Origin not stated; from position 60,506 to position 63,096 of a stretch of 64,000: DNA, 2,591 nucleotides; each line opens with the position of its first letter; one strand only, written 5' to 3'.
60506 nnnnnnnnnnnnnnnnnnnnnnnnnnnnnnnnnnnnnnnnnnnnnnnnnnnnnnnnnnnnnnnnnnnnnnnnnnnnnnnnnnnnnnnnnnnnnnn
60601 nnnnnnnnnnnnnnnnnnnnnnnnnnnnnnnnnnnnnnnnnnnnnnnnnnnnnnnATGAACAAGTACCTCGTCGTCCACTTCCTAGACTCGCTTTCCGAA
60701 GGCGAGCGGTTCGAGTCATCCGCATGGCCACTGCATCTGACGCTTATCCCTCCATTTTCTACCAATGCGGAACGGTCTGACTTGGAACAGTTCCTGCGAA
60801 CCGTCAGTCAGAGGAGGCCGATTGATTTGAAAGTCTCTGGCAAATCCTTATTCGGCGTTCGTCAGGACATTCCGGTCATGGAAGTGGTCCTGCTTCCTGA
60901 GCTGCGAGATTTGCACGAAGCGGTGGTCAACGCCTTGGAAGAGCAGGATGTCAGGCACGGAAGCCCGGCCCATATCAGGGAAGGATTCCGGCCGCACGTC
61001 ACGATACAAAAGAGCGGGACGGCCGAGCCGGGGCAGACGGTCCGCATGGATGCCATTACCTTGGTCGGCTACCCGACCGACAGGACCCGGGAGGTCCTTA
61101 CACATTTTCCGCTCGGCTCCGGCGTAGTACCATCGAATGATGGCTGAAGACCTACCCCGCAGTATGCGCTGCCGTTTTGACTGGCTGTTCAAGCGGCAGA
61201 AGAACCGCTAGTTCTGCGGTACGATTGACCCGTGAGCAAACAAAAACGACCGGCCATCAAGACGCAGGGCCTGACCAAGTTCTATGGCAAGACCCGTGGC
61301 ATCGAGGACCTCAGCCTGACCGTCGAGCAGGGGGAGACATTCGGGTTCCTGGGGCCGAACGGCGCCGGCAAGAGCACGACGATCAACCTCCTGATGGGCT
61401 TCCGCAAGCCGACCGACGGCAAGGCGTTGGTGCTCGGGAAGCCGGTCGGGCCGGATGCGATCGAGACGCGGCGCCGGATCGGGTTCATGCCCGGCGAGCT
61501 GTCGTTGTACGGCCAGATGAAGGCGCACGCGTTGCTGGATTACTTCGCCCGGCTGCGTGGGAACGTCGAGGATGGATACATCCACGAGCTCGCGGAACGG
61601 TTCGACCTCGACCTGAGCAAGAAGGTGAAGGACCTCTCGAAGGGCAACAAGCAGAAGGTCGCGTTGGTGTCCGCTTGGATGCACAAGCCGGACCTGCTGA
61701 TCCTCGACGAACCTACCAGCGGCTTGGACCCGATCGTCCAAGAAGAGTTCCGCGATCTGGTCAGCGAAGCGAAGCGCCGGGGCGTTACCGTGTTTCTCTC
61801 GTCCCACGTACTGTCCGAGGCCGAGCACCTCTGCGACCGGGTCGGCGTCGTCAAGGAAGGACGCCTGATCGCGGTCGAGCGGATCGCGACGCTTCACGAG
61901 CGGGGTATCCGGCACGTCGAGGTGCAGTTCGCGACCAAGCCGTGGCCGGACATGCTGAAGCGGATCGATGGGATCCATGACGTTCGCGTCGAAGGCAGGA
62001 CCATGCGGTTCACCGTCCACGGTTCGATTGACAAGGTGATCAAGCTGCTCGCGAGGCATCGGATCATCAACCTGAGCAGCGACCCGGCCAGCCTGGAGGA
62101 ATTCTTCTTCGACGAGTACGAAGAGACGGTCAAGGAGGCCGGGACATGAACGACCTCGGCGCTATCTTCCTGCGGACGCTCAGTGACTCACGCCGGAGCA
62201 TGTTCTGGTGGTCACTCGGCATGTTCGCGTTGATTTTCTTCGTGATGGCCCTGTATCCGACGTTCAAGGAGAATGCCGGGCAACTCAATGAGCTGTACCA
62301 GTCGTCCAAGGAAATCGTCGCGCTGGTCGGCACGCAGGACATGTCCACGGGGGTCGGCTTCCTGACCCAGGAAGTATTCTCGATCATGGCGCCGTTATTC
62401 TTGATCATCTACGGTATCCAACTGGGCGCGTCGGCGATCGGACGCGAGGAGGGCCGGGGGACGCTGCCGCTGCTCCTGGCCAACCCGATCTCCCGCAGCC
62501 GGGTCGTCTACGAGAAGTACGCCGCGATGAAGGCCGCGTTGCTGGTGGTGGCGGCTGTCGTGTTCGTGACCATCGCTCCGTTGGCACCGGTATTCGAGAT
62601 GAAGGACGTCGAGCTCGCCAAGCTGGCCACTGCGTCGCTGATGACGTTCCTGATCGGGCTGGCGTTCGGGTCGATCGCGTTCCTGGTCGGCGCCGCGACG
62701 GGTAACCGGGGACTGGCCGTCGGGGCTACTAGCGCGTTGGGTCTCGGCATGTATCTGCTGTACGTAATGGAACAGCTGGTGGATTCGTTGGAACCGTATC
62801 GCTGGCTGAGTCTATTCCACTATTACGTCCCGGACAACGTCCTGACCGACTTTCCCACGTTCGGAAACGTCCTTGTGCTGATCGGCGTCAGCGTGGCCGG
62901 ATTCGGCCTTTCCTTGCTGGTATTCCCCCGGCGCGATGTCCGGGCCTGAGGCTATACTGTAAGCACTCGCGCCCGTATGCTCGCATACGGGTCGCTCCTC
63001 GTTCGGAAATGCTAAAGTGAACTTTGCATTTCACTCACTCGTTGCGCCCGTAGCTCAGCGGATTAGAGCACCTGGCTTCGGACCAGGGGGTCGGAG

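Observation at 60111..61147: Translationally coupled minimal nucleotidyltransferase + 2H phosphoesterase pair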

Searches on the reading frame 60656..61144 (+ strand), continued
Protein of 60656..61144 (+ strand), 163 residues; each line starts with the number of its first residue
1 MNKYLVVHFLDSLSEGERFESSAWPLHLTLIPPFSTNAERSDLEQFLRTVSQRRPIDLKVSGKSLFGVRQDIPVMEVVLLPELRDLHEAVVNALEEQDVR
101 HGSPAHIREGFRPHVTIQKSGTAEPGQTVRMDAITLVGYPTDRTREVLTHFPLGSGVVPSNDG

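Call 92: search_protein_families(library=pfam, proteins=[P0157, P0205, P0269, P0185, P0210, P0253], max_evalue=0.01)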
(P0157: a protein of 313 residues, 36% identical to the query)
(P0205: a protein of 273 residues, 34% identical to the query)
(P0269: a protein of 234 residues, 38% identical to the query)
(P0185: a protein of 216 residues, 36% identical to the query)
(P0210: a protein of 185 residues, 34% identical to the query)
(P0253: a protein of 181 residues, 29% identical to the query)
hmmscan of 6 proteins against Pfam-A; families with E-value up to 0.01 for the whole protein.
P0157 (313 aa): 8 families
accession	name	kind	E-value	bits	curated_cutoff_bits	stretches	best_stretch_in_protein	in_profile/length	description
PF00583.31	Acetyltransf_1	-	5.7e-18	65.7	20.7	1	198-290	22-116/116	Acetyltransferase (GNAT) family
PF13508.13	Acetyltransf_7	-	3.5e-13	50.2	27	1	207-291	4-83/84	Acetyltransferase (GNAT) domain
PF13673.13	Acetyltransf_10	-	1.7e-12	47.9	23.6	1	193-295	18-112/128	Acetyltransferase (GNAT) domain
PF13563.12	2_5_RNA_ligase2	-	3.2e-11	43.9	27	1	21-127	21-122/152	2'-5' RNA ligase superfamily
PF13527.13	Acetyltransf_9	-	1.2e-05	25.7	25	1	201-290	36-124/127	Acetyltransferase (GNAT) domain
PF08445.16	FR47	-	0.00015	22.2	22.1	1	234-293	22-80/86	FR47-like protein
PF13420.13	Acetyltransf_4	-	0.00068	20.1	24.3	1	196-290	36-134/155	Acetyltransferase (GNAT) domain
PF13480.13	Acetyltransf_6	-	0.0012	19.5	22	1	190-273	56-135/143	Acetyltransferase (GNAT) domain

P0205 (273 aa): 1 family
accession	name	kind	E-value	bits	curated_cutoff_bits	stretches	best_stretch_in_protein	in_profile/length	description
PF13563.12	2_5_RNA_ligase2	-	1.9e-10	41.4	27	1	25-125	22-116/152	2'-5' RNA ligase superfamily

P0269 (234 aa): 1 family
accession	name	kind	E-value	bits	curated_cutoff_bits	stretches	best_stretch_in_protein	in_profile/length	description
PF13563.12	2_5_RNA_ligase2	-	8.6e-11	42.5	27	1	21-112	22-112/152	2'-5' RNA ligase superfamily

P0185 (216 aa): 1 family
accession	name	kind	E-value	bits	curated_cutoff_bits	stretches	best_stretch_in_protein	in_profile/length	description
PF13563.12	2_5_RNA_ligase2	-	8.7e-10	39.3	27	1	79-180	21-117/152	2'-5' RNA ligase superfamily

P0210 (185 aa): 1 family
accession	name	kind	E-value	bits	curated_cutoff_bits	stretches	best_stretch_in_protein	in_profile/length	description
PF13563.12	2_5_RNA_ligase2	-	1.8e-11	44.8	27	1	20-117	20-112/152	2'-5' RNA ligase superfamily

P0253 (181 aa): 2 families
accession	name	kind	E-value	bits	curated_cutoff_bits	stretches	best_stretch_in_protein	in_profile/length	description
PF13563.12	2_5_RNA_ligase2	-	3.9e-12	46.9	27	1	37-139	16-113/152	2'-5' RNA ligase superfamily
PF02834.22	LigT_PEase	-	0.0019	18.8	23.3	0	46-96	34-85/87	LigT like Phosphoesterase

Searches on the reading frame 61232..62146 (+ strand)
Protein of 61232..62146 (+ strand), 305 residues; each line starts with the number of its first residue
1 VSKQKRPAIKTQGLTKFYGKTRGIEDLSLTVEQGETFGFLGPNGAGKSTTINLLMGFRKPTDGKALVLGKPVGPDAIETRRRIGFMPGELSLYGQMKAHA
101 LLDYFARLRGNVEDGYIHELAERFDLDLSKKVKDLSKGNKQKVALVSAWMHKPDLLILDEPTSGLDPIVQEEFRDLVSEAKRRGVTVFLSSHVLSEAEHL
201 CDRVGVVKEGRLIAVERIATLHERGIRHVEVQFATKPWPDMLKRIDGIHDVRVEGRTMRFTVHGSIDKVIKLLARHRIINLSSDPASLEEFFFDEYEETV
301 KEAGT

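Call 3: search_protein_families(library=pfam, proteins=[window:61232-62146:+], max_evalue=0.01)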
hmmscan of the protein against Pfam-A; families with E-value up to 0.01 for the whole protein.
window:61232-62146:+ (305 aa): 3 families
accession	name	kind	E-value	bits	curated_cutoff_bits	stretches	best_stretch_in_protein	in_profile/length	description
PF00005.33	ABC_tran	-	7.2e-27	95.1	25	1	25-163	2-137/137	ABC transporter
PF13304.12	AAA_21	-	3.5e-12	47.4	27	1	134-192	237-298/304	AAA domain, putative AbiEii toxin, Type IV TA system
PF03193.22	RsgA_GTPase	-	0.0091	16.3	30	0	21-56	94-128/174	RsgA GTPase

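Call 4: search_protein_families(library=ncbifam, proteins=[window:61232-62146:+], max_evalue=0.01)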
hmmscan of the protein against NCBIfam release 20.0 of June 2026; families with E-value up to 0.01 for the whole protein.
window:61232-62146:+ (305 aa): 184 families (the best 25 are shown)
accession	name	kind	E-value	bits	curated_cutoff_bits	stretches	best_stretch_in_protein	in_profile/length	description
NF033858.1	ABC2_perm_RbbA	equivalog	3.4e-58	197.3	1050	1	3-225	261-489/909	ribosome-associated ATPase/putative transporter RbbA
TIGR01188.1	drrA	subfamily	1.7e-57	195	312.45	1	16-230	1-221/302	daunorubicin resistance ABC transporter, ATP-binding protein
TIGR03522.1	GldA_ABC_ATP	equivalog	6.6e-52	176.8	402.6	1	9-292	3-297/301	gliding motility-associated ABC transporter ATP-binding subunit GldA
TIGR03740.1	galliderm_ABC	subfamily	6.2e-45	153.6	309.75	1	10-218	2-208/223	lantibiotic protection ABC transporter ATP-binding subunit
NF010060.0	PRK13537.1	equivalog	2e-41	141.9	521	1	6-292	13-304/314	nodulation factor ABC transporter ATP-binding protein NodI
NF010059.0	PRK13536.1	equivalog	2.9e-41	141.3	549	1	6-293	41-333/342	nodulation factor ABC transporter ATP-binding protein NodI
NF047565.1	PSM_export_PmtA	equivalog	7.4e-39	133.7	350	1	19-223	12-217/282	phenol-soluble modulin export ABC transporter ATP-binding protein PmtA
TIGR01288.1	nodI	equivalog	1.3e-38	132.7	424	1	8-292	4-293/303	nodulation factor ABC transporter ATP-binding protein NodI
TIGR03864.1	PQQ_ABC_ATP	hypoth_equivalog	8.1e-36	123.6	302.25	1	8-233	1-232/236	ABC transporter, ATP-binding subunit, PQQ-dependent alcohol dehydrogenase system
TIGR04406.1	LPS_export_lptB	equivalog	1.3e-34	119.5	240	1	9-217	2-218/239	LPS export ABC transporter ATP-binding protein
NF040933.2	ABC_arch_GlcV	equivalog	2.3e-30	105.7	450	1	9-223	3-231/357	glucose ABC transporter ATP-binding protein GlcV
NF047930.1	ABC_ATP_B6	equivalog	4.3e-30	104.8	670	1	8-227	2-232/510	putative B6 ABC transporter ATP-binding protein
TIGR04521.1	ECF_ATPase_2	equivalog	1.1e-29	103.4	330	2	129-227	139-238/279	energy-coupling factor transporter ATPase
NF040840.2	tungstate_WtpC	equivalog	1.4e-29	103.5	440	1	10-223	3-220/347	tungstate ABC transporter ATP-binding protein WtpC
TIGR03410.1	urea_trans_UrtE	equivalog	2.1e-28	99.3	285.8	1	10-228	2-226/230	urea ABC transporter ATP-binding subunit UrtE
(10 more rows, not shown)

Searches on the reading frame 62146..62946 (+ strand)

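Call 3: search_protein_families(library=pfam, proteins=[window:62146-62946:+], max_evalue=0.01)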
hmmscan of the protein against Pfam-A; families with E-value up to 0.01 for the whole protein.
window:62146-62946:+ (267 aa): 4 families
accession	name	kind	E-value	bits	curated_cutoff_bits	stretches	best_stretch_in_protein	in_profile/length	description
PF12679.13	ABC2_membrane_2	-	5e-21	75.6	27.2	1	7-265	3-283/283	ABC-2 family transporter protein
PF12698.13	ABC2_membrane_3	-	2.4e-07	30.6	31.6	1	77-237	164-315/347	ABC-2 family transporter protein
PF13346.12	ABC2_membrane_5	-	2.9e-07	30.7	25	1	74-250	31-197/205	ABC-2 family transporter protein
PF12730.13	ABC2_membrane_4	-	1.6e-06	28.7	27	1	17-176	11-152/179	ABC-2 family transporter protein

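Call 4: search_protein_families(library=ncbifam, proteins=[window:62146-62946:+], max_evalue=0.01)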
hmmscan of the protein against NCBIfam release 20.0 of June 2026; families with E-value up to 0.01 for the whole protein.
window:62146-62946:+ (267 aa): 4 families
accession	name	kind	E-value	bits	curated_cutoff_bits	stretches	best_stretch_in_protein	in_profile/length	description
TIGR03518.1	ABC_perm_GldF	equivalog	1.5e-05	25.2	288.5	1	70-191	45-167/240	gliding motility-associated ABC transporter permease subunit GldF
NF047564.1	PSM_export_PmtD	equivalog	0.00016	21.4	220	1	75-190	48-162/242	phenol-soluble modulin export ABC transporter permease subunit PmtD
NF038293.1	permease_SagH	equivalog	0.0008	18.3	450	1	43-141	147-243/370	SagH family ABC transporter permease subunit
TIGR03732.1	lanti_perm_MutE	subfamily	0.0025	17.2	145.2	1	89-186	53-151/241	lantibiotic immunity ABC transporter MutE/EpiE family permease subunit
